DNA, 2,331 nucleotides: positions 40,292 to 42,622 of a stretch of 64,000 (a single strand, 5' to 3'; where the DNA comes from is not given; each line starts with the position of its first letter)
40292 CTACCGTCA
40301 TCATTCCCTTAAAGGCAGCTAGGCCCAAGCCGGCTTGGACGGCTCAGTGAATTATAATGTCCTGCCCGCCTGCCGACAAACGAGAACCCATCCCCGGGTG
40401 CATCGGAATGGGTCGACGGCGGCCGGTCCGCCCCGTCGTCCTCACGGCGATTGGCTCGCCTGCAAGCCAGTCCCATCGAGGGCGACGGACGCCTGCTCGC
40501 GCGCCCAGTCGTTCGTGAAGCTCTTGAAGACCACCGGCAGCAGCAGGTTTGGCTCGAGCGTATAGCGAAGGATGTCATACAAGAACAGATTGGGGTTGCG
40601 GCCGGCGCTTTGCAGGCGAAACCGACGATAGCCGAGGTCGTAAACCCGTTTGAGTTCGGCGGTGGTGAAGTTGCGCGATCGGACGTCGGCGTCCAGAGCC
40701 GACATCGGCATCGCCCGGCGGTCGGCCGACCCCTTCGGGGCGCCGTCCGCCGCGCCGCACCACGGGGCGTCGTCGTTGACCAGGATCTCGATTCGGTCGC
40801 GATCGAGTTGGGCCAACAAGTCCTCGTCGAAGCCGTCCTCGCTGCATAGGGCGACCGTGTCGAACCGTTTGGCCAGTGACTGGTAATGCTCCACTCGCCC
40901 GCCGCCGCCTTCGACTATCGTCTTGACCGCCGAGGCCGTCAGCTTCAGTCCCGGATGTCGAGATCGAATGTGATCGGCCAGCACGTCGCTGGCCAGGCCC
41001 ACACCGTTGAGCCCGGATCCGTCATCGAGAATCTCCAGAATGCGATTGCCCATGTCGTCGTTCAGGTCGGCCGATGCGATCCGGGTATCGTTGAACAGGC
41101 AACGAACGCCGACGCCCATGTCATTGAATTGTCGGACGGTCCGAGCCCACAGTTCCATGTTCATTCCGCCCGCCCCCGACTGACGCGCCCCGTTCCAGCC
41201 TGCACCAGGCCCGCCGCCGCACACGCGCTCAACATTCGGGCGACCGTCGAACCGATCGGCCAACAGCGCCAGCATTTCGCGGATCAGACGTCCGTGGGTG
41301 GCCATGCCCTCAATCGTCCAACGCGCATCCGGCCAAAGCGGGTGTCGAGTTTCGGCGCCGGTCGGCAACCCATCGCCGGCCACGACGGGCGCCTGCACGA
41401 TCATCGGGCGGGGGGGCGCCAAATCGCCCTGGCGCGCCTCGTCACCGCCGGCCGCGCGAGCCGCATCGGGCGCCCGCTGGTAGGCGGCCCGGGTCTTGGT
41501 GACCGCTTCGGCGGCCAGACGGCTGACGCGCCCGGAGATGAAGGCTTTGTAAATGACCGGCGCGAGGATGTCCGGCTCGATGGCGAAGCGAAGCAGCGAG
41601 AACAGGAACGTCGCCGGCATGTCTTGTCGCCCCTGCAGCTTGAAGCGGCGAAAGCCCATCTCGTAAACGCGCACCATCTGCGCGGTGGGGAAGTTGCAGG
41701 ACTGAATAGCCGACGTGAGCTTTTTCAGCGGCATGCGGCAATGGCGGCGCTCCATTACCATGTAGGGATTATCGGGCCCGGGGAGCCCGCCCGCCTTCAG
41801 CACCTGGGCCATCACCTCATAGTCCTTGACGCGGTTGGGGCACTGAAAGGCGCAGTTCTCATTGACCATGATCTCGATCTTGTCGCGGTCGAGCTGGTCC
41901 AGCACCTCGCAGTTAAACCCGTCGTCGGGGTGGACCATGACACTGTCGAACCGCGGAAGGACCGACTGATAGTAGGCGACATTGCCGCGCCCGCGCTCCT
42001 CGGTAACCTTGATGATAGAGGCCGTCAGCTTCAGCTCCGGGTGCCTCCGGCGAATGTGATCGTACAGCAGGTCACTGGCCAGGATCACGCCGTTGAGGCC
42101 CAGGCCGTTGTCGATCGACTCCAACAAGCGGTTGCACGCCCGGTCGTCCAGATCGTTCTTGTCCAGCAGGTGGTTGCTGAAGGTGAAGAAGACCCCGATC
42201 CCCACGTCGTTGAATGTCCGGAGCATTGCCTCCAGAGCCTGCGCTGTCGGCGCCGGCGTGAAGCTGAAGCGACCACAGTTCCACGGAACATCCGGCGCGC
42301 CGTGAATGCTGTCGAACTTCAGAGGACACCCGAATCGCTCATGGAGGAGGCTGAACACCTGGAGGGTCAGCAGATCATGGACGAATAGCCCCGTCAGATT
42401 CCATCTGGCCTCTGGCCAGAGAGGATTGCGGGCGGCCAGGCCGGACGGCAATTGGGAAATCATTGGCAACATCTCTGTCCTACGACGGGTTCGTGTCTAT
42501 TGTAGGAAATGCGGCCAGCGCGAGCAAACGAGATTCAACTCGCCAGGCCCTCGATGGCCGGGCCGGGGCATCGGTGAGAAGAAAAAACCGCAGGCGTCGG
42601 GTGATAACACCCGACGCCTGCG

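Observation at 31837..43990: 12-kb same-strand cluster of tandemly duplicated large genes of unknown function (candidate novel system)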

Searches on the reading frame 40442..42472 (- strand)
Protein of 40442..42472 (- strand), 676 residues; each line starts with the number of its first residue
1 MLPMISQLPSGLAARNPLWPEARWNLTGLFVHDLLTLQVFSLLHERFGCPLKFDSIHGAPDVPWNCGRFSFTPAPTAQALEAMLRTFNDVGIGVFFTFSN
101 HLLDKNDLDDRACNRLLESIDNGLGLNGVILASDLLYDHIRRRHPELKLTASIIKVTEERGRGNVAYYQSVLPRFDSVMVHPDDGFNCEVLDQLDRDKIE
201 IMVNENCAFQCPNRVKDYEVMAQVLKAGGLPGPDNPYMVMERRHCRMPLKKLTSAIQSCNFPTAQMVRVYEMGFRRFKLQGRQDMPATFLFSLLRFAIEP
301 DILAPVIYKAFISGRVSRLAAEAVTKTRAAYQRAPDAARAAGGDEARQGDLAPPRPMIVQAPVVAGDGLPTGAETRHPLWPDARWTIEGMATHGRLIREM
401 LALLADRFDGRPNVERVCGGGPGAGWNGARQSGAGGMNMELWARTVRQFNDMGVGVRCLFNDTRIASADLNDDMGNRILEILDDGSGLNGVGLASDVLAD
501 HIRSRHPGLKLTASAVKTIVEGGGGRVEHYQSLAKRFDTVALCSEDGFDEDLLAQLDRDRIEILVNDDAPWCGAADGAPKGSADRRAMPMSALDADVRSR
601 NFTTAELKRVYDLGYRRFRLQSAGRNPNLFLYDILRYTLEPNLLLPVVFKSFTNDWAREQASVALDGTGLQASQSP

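Call 8: search_protein_families(library=pfam, proteins=[window:40442-42472:-], max_evalue=1)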
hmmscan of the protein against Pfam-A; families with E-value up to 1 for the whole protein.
window:40442-42472:- (676 aa): 3 families
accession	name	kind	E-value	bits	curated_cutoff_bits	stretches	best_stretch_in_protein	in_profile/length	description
PF23225.1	zf-C2H2_7th_ZNF462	-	0.00058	20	27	0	498-514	20-36/42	Zinc finger protein 462, seventh C2H2 zinc finger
PF23075.1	zf-C2H2_ZNF462_11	-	0.0014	18.9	27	1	136-155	20-39/45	Zinc finger protein 462, C2H2 zinc finger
PF15092.11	UPF0728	-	0.026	14.8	27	1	183-212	36-65/88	Uncharacterised protein family UPF0728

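Call 9: search_protein_families(library=ncbifam, proteins=[window:40442-42472:-], max_evalue=1)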
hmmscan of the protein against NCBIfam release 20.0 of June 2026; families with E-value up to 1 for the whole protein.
window:40442-42472:- (676 aa): 0 families

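Call 15: search_solved_structures(query=window:40442-42472:-, max_evalue=10, show_alignments=2)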
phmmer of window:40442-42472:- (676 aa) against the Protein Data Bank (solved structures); distinct sequences matched with E-value up to 10: 1.
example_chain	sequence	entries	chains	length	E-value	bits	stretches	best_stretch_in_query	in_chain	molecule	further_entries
2ppt_A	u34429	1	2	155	0.35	12.3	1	547-581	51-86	thioredoxin-2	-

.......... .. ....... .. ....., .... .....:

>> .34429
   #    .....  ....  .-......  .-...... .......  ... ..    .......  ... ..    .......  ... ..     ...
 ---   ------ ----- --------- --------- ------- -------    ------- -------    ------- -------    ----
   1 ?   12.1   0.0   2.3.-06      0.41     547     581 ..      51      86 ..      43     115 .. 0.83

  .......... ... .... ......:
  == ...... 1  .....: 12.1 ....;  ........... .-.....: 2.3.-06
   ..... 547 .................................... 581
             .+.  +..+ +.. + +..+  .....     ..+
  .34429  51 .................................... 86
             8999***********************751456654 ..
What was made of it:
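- Tried and rejected: Sequence-only searches for B found nothing usable: Pfam, NCBIfam and PDB phmmer (calls 8, 9, 15).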

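Call 17: find_homologous_proteins(query=window:40442-42472:-, max_evalue=0.001)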
Query window:40442-42472:- (676 aa): 19 proteins with E <= 0.001 among 8000 candidates.
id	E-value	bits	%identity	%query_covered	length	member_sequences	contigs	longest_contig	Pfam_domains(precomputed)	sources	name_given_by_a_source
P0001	0.0e+0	1562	100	100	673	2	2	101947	-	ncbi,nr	ncbi:MAG TPA: hypothetical protein ENH80_12560 [Phycisphaerae bacterium]|nr:hypothetical protein [Ph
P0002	0.0e+0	1416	91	100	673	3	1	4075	-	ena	-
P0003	0.0e+0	1058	69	98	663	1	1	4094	-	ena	-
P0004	0.0e+0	1055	71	98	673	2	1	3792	-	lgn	-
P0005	1.5e-293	993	66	97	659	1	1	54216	-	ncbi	-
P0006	2.5e-275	933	62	99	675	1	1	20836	-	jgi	jgi:hypothetical protein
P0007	2.7e-274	930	62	97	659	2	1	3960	-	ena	-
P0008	3.0e-274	930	63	96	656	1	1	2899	-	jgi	jgi:hypothetical protein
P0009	8.5e-266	902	60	97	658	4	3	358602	-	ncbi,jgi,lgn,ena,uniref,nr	ncbi:hypothetical protein LCGC14_0525260 [marine sediment metagenome]|uniref:Uncharacterized protein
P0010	5.6e-264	896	60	97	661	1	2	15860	-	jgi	-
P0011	1.8e-253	861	59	96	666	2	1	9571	-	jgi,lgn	-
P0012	2.0e-249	848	49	98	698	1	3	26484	-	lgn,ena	-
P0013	7.8e-246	836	47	100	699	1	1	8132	-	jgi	jgi:hypothetical protein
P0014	9.7e-245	832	57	96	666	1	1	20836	-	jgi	jgi:hypothetical protein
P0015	3.1e-237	807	56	97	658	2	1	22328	-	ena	-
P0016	2.8e-232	791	49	90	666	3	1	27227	-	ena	-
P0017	1.0e-228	779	55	98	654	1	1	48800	-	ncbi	-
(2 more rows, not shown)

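Call 23: find_encoding_contigs(protein=P0009, flank=10000, max_places=3)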
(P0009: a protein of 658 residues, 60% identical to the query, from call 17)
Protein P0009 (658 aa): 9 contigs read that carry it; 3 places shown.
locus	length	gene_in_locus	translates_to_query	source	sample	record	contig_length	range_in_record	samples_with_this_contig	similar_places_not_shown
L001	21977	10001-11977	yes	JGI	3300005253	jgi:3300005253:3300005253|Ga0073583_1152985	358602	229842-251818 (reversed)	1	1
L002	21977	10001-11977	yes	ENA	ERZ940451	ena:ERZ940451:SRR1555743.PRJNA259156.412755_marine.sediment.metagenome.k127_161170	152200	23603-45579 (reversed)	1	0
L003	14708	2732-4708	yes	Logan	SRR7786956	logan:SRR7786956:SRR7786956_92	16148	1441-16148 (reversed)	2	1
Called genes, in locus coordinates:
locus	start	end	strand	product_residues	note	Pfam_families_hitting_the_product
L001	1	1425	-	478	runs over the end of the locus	PF05221:AdoHcyase, PF00670:AdoHcyase_NAD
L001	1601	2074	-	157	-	-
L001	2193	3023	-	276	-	-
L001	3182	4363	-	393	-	PF00697:PRAI, PF12796:Ank_2, PF13606:Ank_3 (faint), PF13637:Ank_4 (faint), PF13857:Ank_5, PF00023:Ank (weak)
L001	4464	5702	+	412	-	PF01408:GFO_IDH_MocA, PF02894:GFO_IDH_MocA_C, PF22725:GFO_IDH_MocA_C3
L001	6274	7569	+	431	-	PF00404:Dockerin_1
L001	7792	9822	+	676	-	-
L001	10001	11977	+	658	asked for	-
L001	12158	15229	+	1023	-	PF01663:Phosphodiest, PF13424:TPR_12 (faint), PF07719:TPR_2 (faint), PF13428:TPR_14 (faint), PF13432:TPR_16 (faint), PF13181:TPR_8 (faint), PF00515:TPR_1 (weak)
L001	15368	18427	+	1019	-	PF01663:Phosphodiest, PF13428:TPR_14 (faint), PF13432:TPR_16 (faint), PF14559:TPR_19 (faint), PF07719:TPR_2 (faint), PF13181:TPR_8 (faint), PF23914:TPR_CcmH_CycH (faint), PF00515:TPR_1 (faint)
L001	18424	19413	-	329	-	PF00149:Metallophos, PF12850:Metallophos_2 (weak)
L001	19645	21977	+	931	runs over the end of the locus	PF00133:tRNA-synt_1, PF09334:tRNA-synt_1g, PF13603:tRNA-synt_1_2, PF00133:tRNA-synt_1 (weak), PF08264:Anticodon_1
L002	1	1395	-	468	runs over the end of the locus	PF05221:AdoHcyase, PF00670:AdoHcyase_NAD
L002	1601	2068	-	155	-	-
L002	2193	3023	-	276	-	-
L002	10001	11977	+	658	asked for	-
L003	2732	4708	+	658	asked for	-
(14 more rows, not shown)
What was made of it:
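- Checked: That contig instead calls a convergent Metallophos gene, which maps to window 30851-31840 on the + strand (call 23). g5 is therefore the last gene of the cluster.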

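Call 25: find_encoding_contigs(protein=P0006, flank=10000, max_places=1)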
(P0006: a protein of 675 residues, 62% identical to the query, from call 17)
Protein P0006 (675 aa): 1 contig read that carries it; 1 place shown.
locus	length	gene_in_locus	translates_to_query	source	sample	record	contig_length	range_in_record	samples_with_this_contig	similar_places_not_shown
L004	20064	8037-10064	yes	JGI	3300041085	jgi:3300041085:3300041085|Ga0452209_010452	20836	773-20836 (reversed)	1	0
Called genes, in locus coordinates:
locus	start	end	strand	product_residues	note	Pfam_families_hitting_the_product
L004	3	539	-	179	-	?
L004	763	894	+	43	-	-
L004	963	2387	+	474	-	-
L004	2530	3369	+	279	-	PF02535:Zip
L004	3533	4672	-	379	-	PF00404:Dockerin_1 (faint)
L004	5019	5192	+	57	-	-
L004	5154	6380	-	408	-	-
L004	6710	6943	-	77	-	-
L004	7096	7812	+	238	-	-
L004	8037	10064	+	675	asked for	-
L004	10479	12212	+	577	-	-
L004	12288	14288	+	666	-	-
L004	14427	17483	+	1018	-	PF01663:Phosphodiest, PF14559:TPR_19 (faint), PF00515:TPR_1 (faint), PF13181:TPR_8 (faint), PF13424:TPR_12 (faint), PF13428:TPR_14 (faint), PF12895:ANAPC3 (faint), PF07719:TPR_2 (faint)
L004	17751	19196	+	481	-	PF00884:Sulfatase, PF01663:Phosphodiest, PF16347:SGSH_C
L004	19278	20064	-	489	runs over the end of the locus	PF00245:Alk_phosphatase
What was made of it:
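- A sulfatase gene follows the cassette in L004 (call 25).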

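Call 26: find_encoding_contigs(protein=P0017, flank=10000, max_places=1)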
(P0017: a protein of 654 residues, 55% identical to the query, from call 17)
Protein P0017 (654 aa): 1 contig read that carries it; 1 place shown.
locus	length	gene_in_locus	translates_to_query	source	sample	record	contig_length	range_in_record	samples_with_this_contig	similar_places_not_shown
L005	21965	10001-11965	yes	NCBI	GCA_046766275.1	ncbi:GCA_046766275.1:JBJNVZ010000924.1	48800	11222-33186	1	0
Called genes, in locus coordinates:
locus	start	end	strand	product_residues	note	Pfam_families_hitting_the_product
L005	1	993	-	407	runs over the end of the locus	PF00142:Fer4_NifH (faint), PF01656:CbiA, PF02374:ArsA_ATPase (weak), PF09140:MipZ (weak), PF10609:ParA, PF13614:AAA_31 (weak), PF02579:Nitro_FeMo-Co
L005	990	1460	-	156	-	PF02663:FmdE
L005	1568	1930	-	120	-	PF02579:Nitro_FeMo-Co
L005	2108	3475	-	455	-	PF00989:PAS, PF08448:PAS_4, PF13426:PAS_9, PF00158:Sigma54_activat, PF14532:Sigma54_activ_2, PF07728:AAA_5, PF25601:AAA_lid_14, PF02954:HTH_8, +2 more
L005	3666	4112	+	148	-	PF02579:Nitro_FeMo-Co (weak)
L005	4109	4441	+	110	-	PF08821:CGGC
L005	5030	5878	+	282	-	PF01656:CbiA, PF10609:ParA, PF13614:AAA_31 (weak), PF12838:Fer4_7 (faint), PF12837:Fer4_6 (faint), PF13187:Fer4_9 (weak), PF14697:Fer4_21, PF00037:Fer4 (weak), +1 more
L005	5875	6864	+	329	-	PF01656:CbiA, PF10609:ParA (faint), PF12838:Fer4_7 (faint), PF13187:Fer4_9 (faint), PF13237:Fer4_10 (faint), PF00037:Fer4 (weak), PF12837:Fer4_6 (faint), PF00037:Fer4 (weak), +2 more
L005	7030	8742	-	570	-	PF02837:Glyco_hydro_2_N, PF00703:Glyco_hydro_2, PF02836:Glyco_hydro_2_C, PF00150:Cellulase (faint)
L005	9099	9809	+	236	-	PF07589:PEP_exosort_dom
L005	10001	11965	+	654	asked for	-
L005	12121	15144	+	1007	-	PF01663:Phosphodiest, PF07719:TPR_2 (faint), PF13432:TPR_16 (faint), PF14559:TPR_19 (faint), PF13414:TPR_11 (faint), PF00515:TPR_1 (faint)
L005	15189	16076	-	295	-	-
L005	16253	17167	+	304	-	-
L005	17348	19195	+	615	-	-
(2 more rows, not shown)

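Call 29: predict_structure(alignment_id=A1)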
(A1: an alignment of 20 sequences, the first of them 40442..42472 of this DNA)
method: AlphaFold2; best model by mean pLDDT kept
length: 676 residues; sequences in the alignment: 20
mean_pLDDT: 82.9   pTM: 0.87
mean pLDDT of the five models: 82.9, 82.1, 77.5, 76.7, 63.4
residues with pLDDT >= 90: 330; 70-90: 230; 50-70: 64; < 50: 52
segments of 3 or more residues with pLDDT < 50: 1-3, 337-349, 432-435, 517-523, 573-586, 669-676
pLDDT, mean of each block of 10 residues (from residue 1): 66 91 92 92 90 91 74 78 91 92 90 91 90 92 94 70 81 91 91 94 85 80 76 66 55 82 94 94 85 94 92 90 91 63 40 77 85 94 94 90 91 88 66 60 91 92 85 90 86 91 94 68 72 92 89 95 89 44 46 78 94 97 83 94 92 83 68 32
secondary structure, 60 per line:
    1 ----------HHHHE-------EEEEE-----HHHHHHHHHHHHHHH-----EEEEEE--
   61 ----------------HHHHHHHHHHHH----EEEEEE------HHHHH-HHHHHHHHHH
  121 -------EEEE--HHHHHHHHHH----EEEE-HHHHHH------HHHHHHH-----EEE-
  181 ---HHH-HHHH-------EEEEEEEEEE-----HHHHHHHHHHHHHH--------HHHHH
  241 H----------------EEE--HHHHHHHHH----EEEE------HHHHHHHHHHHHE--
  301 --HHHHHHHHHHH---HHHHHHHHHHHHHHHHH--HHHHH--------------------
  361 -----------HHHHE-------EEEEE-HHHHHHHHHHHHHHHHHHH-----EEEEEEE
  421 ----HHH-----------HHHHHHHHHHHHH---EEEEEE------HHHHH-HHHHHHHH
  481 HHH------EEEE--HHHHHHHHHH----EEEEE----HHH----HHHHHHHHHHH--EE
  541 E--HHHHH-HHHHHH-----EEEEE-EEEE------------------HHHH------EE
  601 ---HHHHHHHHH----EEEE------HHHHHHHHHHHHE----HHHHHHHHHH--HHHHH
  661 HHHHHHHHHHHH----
elements in order (helices of 4 or more, strands of 3 or more residues): H11-14 E23-27 H33-47 E53-58 H77-88 E93-98 H105-109 H111-120 E128-131 H134-143 E148-151 H153-158 H165-171 E177-179 H188-191 E199-208 H214-227 H236-241 E258-260 H263-271 E276-279 H286-297 H303-313 H317-333 H336-340 H372-375 E384-388 H390-408 E414-420 H439-451 E455-460 H467-471 H473-483 E490-493 H496-505 E510-514 H526-536 E539-541 H544-548 H550-555 E561-565 E567-570 H589-592 H604-612 E617-620 H627-638 H644-653 H656-672
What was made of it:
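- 40442..42472 (-): Gene B1 (g2), 676 aa, a tandem U32-like TIM-barrel protein. The N-barrel is residues ~1-335 (41468-42472) and carries conserved C207, C211, C245, C259 (41696-41854) and FKLQGR. The C-barrel is residues ~366-660 (40493-41377) and lacks the Cys set. AF2 model with pLDDT 82.9 and pTM 0.87 (call 29).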
